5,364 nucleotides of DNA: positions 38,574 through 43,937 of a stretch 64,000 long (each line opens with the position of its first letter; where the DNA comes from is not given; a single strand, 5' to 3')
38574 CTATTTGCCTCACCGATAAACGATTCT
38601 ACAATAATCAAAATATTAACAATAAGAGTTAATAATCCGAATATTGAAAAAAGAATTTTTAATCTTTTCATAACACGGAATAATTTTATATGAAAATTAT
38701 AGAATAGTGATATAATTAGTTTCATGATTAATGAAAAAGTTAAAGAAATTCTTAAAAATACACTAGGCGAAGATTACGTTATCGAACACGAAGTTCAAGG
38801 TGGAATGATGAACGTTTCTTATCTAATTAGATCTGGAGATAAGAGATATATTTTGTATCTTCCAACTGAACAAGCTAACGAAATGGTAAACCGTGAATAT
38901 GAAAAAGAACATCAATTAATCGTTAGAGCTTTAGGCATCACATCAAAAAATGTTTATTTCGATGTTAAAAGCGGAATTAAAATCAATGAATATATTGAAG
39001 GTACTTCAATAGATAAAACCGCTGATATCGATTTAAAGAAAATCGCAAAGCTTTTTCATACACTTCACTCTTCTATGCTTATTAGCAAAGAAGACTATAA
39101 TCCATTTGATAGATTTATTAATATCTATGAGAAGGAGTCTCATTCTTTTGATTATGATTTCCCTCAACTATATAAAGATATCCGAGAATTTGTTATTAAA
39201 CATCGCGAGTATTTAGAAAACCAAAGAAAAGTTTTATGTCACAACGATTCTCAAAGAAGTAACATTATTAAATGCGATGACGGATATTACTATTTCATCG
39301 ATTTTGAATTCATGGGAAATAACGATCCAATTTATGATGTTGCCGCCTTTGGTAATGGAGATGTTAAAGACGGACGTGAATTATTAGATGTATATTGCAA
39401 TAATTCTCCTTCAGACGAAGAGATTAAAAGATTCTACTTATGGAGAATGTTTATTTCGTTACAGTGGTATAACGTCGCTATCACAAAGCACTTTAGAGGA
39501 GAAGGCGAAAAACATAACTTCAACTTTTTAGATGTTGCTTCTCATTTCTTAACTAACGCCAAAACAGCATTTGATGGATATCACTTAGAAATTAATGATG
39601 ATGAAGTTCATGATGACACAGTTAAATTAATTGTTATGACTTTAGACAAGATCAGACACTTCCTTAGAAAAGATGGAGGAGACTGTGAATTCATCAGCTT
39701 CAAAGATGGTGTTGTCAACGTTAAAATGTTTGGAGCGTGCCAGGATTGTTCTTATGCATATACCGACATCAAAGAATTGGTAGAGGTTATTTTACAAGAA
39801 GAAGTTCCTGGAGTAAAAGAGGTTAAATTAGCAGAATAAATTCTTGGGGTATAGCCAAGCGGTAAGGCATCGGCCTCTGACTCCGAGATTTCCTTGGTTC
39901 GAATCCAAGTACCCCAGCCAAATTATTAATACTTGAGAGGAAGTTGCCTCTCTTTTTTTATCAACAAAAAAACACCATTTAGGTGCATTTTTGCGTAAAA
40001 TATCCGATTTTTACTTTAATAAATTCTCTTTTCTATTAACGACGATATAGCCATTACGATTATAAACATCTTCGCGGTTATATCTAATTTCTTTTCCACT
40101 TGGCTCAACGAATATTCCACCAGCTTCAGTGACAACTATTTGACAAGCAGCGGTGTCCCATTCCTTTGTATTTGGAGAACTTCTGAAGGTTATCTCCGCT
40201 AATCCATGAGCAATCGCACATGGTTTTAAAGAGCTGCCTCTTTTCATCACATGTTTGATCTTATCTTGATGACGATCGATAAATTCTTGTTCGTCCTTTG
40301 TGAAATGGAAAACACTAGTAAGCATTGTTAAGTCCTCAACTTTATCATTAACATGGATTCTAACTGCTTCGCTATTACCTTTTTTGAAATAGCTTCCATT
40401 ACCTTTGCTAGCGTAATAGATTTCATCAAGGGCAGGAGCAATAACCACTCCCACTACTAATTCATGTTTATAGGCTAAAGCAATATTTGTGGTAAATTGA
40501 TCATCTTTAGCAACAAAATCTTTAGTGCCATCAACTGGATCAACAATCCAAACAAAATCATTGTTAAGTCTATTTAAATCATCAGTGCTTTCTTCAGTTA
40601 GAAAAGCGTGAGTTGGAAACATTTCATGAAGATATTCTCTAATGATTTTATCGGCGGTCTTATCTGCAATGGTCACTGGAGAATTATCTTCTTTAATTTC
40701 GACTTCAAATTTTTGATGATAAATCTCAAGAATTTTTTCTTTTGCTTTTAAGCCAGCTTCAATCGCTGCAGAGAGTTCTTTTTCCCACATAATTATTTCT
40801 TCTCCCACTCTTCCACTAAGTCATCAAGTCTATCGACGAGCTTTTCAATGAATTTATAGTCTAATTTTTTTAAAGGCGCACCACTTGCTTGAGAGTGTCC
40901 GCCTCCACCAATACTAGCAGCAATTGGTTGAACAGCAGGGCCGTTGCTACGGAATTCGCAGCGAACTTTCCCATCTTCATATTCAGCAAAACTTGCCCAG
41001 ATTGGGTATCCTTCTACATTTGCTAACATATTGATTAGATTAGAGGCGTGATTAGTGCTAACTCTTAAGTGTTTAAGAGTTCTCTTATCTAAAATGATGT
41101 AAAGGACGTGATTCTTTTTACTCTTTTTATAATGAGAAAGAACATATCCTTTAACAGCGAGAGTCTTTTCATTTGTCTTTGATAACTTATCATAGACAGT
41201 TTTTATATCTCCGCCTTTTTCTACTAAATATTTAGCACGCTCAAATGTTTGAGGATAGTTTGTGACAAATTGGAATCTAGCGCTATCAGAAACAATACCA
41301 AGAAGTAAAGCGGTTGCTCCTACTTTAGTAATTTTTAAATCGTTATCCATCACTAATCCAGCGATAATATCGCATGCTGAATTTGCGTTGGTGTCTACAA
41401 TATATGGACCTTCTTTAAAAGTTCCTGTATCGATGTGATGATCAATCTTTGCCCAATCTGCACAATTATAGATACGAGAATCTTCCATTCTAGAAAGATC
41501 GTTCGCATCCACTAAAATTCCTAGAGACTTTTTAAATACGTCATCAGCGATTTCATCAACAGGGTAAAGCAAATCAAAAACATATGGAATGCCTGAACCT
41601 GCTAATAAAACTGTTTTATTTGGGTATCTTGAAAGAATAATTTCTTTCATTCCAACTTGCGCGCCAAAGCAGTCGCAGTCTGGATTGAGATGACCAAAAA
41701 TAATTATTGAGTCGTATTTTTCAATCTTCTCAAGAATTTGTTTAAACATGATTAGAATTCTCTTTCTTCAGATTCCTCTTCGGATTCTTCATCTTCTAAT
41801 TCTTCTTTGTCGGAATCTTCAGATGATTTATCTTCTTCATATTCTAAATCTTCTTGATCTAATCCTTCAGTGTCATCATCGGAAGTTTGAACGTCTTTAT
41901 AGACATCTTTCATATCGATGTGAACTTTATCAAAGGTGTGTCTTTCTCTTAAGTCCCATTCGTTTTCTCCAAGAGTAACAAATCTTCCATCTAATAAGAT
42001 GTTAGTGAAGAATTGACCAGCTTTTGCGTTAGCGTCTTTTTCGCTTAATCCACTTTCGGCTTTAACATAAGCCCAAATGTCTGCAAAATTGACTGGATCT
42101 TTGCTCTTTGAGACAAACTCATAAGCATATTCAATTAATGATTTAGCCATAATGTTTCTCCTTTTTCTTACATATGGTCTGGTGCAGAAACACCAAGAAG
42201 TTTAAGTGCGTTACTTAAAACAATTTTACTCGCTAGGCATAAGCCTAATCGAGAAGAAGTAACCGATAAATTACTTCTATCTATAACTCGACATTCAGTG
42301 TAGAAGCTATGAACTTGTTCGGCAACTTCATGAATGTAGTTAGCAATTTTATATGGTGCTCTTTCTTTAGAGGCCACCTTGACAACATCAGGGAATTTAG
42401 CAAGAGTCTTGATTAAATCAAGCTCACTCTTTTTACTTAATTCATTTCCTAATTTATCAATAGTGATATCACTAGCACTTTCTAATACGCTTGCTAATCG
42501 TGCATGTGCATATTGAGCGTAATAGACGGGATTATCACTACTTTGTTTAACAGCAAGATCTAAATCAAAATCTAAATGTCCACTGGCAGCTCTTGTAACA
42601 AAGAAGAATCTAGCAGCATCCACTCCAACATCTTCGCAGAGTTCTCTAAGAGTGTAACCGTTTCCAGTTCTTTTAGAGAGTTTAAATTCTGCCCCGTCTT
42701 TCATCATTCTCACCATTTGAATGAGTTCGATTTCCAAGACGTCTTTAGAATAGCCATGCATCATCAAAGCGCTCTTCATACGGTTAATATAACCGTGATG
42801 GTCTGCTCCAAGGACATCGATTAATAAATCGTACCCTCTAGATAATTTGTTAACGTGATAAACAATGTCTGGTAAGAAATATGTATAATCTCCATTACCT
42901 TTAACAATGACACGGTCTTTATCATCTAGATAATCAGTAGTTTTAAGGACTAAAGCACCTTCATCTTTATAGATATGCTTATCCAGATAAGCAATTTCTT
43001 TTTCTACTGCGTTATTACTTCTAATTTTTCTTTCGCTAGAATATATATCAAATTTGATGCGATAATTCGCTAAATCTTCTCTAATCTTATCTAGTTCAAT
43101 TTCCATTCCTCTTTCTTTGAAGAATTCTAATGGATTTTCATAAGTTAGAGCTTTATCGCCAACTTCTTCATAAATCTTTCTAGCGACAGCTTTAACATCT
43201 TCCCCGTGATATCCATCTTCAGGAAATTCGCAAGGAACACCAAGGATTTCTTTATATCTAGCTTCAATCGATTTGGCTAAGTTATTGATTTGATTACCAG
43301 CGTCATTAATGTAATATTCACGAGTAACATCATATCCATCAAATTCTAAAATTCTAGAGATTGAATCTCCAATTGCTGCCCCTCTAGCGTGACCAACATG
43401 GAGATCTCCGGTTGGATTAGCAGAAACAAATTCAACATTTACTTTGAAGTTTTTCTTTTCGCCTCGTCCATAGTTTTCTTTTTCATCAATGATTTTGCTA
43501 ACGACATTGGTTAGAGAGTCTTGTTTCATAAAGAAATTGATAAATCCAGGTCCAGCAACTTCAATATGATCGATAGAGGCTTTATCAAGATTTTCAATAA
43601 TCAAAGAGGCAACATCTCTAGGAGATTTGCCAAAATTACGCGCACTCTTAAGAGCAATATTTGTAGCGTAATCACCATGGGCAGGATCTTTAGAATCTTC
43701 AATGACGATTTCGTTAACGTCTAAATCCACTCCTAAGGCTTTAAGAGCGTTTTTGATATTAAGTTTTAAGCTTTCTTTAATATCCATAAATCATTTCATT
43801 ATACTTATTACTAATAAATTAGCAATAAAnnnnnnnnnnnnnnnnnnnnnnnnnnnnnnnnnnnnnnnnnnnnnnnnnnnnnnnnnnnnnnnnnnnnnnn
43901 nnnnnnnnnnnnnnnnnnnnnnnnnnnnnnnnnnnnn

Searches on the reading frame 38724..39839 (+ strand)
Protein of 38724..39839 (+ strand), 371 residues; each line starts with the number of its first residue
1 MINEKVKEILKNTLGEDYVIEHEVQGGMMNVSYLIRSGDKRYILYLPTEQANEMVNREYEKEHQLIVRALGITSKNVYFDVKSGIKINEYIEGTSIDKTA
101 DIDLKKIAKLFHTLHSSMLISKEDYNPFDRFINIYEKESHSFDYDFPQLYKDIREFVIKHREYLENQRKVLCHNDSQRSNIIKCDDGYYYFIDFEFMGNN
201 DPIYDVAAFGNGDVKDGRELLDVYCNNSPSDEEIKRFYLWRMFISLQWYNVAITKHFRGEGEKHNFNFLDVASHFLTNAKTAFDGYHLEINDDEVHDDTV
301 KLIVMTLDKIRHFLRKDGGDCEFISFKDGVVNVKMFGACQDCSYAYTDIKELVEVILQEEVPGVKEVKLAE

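Call 56: search_protein_families(library=pfam, proteins=[window:38724-39839:+], max_evalue=0.001)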
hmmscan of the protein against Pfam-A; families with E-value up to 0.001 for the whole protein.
window:38724-39839:+ (371 aa): 3 families
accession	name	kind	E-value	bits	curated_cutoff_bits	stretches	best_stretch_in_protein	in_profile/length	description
PF01106.22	NifU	-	1.1e-18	67.6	27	1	306-367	4-66/67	NifU-like domain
PF01633.27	Choline_kinase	-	4.3e-13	49.7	29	1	23-211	3-205/300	Choline/ethanolamine kinase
PF01636.29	APH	-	2.7e-12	47.4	23.2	1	24-224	5-225/239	Phosphotransferase enzyme family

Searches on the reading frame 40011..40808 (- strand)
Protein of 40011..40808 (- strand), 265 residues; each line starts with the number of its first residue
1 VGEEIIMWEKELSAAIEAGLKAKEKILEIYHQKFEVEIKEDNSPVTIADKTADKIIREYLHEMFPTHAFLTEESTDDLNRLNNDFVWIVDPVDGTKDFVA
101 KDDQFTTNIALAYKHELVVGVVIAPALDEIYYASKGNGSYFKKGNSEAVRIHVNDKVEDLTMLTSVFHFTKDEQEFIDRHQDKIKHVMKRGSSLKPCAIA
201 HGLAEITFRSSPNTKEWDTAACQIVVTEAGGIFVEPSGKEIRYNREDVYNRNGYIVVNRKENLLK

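Call 56: search_protein_families(library=pfam, proteins=[window:40011-40808:-], max_evalue=0.001)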
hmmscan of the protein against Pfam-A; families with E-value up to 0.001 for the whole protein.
window:40011-40808:- (265 aa): 1 family
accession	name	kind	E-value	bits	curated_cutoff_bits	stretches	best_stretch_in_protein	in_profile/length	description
PF00459.30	Inositol_P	-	2.7e-55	188.2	27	1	9-261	3-257/271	Inositol monophosphatase family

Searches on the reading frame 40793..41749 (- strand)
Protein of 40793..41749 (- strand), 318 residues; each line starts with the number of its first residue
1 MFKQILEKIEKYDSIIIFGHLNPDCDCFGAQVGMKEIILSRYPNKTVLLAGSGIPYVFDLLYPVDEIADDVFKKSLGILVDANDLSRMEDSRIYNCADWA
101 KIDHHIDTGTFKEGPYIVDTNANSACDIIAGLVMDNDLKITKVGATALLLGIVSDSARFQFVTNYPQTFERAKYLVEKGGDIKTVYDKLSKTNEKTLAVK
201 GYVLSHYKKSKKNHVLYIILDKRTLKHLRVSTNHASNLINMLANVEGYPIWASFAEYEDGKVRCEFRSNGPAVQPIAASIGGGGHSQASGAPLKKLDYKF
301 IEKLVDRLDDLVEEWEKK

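Call 56: search_protein_families(library=pfam, proteins=[window:40793-41749:-], max_evalue=0.001)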
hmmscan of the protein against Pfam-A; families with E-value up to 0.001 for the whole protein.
window:40793-41749:- (318 aa): 2 families
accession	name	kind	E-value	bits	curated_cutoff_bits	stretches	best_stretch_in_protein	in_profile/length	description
PF01368.27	DHH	-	1.9e-13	51.2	28.1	1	15-152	2-125/125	DHH family, N-terminal domain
PF02272.25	DHHA1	-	6.6e-13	49.4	25.9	1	227-313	10-101/102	DHHA1 domain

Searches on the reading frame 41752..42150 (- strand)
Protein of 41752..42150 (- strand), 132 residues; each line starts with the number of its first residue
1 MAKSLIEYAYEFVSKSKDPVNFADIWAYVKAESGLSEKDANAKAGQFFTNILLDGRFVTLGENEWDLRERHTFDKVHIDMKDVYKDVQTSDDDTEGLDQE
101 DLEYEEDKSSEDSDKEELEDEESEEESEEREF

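Call 42: search_protein_families(library=pfam, proteins=[window:41752-42150:-], max_evalue=0.01)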
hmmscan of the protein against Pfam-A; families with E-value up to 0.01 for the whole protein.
window:41752-42150:- (132 aa): 1 family
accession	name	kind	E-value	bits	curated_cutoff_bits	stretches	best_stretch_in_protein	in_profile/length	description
PF05066.19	HARE-HTH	-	2.7e-06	28.1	25.9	1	4-69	2-70/71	HB1, ASXL, restriction endonuclease HTH domain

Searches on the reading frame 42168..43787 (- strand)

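Call 56: search_protein_families(library=pfam, proteins=[window:42168-43787:-], max_evalue=0.001)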
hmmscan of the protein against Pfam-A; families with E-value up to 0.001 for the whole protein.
window:42168-43787:- (539 aa): 6 families
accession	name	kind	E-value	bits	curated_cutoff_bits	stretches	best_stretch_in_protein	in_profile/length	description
PF05746.21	DALR_1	-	4.2e-31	107.9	22.3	1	425-539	2-117/117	DALR anticodon binding domain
PF03485.21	Arg_tRNA_synt_N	-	1.9e-25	89.7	21.5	1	6-87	2-85/85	Arginyl tRNA synthetase N terminal domain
PF00750.26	tRNA-synt_1d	-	1.5e-23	83.8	23.3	1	96-386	2-297/349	tRNA synthetases class I (R), catalytic domain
PF00133.28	tRNA-synt_1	-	3.7e-06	26.4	22.7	0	122-167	31-76/414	tRNA synthetases class I (I, L, M and V)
PF01406.26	tRNA-synt_1e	-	0.0001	22.3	27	0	126-179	20-73/301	tRNA synthetases class I (C) catalytic domain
PF01921.24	tRNA-synt_1f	-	0.00019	20.9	27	0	363-419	276-331/360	tRNA synthetases class I (K)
